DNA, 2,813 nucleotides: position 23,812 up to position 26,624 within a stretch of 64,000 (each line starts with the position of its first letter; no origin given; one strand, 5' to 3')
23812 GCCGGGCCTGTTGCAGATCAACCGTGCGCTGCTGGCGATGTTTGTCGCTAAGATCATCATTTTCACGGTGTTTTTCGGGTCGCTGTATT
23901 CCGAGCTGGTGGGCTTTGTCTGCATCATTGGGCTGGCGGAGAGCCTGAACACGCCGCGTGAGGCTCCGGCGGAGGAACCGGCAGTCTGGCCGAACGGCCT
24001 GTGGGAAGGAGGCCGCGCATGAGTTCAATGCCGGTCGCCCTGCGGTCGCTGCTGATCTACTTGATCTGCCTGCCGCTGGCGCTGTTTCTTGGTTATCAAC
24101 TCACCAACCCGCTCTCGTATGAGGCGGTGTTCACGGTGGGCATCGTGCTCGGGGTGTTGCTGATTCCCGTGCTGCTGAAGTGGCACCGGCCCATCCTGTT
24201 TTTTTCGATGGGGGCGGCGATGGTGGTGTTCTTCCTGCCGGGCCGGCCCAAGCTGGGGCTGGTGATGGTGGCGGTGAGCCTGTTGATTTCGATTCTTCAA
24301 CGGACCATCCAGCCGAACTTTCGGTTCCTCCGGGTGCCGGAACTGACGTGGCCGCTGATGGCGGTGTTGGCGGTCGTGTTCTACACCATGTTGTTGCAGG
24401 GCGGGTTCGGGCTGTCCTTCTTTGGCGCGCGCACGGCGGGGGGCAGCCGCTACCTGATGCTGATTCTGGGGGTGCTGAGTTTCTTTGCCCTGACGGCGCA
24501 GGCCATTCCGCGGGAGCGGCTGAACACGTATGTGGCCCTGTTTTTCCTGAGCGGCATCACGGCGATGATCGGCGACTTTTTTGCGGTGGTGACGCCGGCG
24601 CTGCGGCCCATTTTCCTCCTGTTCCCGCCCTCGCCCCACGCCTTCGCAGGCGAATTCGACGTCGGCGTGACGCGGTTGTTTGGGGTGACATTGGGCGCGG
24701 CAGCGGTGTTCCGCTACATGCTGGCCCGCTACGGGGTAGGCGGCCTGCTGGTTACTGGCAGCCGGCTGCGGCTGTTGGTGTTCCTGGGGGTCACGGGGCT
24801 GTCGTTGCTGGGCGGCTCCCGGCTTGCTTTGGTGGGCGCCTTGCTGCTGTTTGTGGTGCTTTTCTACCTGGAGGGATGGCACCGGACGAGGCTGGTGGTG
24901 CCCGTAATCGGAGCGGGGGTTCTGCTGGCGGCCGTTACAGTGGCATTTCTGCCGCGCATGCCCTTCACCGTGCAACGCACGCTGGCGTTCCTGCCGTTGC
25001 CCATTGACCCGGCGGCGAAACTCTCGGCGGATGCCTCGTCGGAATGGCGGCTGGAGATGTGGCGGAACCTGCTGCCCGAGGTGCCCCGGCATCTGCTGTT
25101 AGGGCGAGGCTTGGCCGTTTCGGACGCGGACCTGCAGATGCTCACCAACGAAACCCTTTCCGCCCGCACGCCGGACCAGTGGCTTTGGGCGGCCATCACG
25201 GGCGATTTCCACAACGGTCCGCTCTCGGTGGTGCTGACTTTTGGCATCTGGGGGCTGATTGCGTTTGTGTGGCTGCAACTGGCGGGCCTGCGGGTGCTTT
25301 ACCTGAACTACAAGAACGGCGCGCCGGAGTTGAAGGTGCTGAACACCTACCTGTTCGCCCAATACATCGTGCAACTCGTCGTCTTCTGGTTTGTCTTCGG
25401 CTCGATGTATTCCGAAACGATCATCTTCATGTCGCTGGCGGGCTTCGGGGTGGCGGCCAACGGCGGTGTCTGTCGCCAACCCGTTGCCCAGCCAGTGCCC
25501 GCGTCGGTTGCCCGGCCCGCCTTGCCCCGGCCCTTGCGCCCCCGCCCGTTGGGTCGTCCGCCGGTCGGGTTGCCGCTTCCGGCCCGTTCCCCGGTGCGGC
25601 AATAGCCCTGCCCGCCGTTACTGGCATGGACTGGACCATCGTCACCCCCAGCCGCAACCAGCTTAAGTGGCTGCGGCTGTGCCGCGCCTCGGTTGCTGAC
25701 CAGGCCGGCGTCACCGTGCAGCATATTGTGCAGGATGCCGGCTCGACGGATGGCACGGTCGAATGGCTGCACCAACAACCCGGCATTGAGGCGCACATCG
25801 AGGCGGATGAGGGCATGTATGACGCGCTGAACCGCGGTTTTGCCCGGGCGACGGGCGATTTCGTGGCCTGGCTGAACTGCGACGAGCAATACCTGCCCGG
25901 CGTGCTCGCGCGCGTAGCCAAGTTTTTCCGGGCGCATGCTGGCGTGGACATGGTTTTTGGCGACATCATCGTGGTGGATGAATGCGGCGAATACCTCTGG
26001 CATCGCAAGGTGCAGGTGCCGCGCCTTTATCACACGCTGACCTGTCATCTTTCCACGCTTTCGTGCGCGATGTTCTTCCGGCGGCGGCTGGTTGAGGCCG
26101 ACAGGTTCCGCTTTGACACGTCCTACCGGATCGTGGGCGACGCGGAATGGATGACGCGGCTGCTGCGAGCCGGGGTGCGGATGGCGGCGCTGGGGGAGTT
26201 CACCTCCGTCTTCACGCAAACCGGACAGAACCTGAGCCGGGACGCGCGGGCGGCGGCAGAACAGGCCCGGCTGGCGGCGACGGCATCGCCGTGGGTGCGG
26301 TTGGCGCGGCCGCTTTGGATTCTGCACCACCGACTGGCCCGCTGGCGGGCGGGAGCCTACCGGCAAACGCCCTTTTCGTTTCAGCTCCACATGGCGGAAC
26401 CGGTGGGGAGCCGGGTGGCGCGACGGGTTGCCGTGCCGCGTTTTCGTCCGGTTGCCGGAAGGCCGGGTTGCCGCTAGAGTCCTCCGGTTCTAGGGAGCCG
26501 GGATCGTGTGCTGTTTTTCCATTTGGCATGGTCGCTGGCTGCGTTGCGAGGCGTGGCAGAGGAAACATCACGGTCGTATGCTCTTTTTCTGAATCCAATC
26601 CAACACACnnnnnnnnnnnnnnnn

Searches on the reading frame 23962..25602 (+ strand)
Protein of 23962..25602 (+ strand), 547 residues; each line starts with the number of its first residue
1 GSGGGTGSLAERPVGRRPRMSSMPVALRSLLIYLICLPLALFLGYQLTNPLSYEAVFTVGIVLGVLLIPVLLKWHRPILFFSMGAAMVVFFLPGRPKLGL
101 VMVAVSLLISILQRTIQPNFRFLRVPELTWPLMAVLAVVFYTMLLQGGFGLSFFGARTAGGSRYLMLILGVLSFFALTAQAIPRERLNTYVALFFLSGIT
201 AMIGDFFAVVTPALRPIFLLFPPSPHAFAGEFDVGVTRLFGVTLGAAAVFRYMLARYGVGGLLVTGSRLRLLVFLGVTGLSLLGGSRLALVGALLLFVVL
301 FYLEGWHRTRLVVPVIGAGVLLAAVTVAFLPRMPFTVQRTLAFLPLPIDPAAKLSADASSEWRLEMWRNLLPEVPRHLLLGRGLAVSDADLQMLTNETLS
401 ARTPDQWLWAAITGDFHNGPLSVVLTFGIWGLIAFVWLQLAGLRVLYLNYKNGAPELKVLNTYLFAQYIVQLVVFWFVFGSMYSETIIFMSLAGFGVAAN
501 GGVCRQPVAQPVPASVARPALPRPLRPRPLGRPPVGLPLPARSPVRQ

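Call 10: search_protein_families(library=pfam, proteins=[window:23962-25602:+], max_evalue=0.001)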
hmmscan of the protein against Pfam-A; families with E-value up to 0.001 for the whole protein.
window:23962-25602:+ (547 aa): 1 family
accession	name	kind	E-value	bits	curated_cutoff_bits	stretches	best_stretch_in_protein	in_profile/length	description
PF04932.20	Wzy_C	-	4.9e-15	56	31.7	1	276-436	5-149/149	O-Antigen ligase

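Call 85: search_protein_families(library=ncbifam, proteins=[window:23962-25602:+], max_evalue=0.00001)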
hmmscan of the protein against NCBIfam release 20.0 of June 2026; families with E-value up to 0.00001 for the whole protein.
window:23962-25602:+ (547 aa): 0 families

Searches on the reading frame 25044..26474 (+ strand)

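Call 10: search_protein_families(library=pfam, proteins=[window:25044-26474:+], max_evalue=0.001)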
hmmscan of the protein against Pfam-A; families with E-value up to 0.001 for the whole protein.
window:25044-26474:+ (477 aa): 1 family
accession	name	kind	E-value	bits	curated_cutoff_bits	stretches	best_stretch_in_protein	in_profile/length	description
PF00535.33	Glycos_transf_2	-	4.4e-18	66.2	23.3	1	198-348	1-161/168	Glycosyl transferase family 2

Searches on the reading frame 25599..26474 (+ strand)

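Call 85: search_protein_families(library=ncbifam, proteins=[window:25599-26474:+], max_evalue=0.00001)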
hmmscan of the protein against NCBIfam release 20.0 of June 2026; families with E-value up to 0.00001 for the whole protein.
window:25599-26474:+ (292 aa): 6 families
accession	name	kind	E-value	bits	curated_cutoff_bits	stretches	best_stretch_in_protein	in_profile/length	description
TIGR04009.1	wcaE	equivalog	1e-15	57.7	369.2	1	30-214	24-204/248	colanic acid biosynthesis glycosyltransferase WcaE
NF047683.1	TeichurnBiosyTuaG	equivalog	1.6e-09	37.8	400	1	13-225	9-223/252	teichuronic acid biosynthesis protein TuaG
TIGR03965.1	mycofact_glyco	equivalog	1.2e-08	34.3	280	1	11-127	75-195/467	mycofactocin biosynthesis glycosyltransferase MftF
NF041875.1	EPS_EpsD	equivalog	4.9e-08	32.7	370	1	14-196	3-197/325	exopolysaccharide biosynthesis glycosyltransferase EpsD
NF007482.0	PRK10073.1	equivalog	1.9e-07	30.4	423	1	13-106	9-106/334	glycosyltransferase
TIGR04283.1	glyco_like_mftF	equivalog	8.2e-07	28.8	182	1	13-116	2-103/221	TIGR04283 family arsenosugar biosynthesis glycosyltransferase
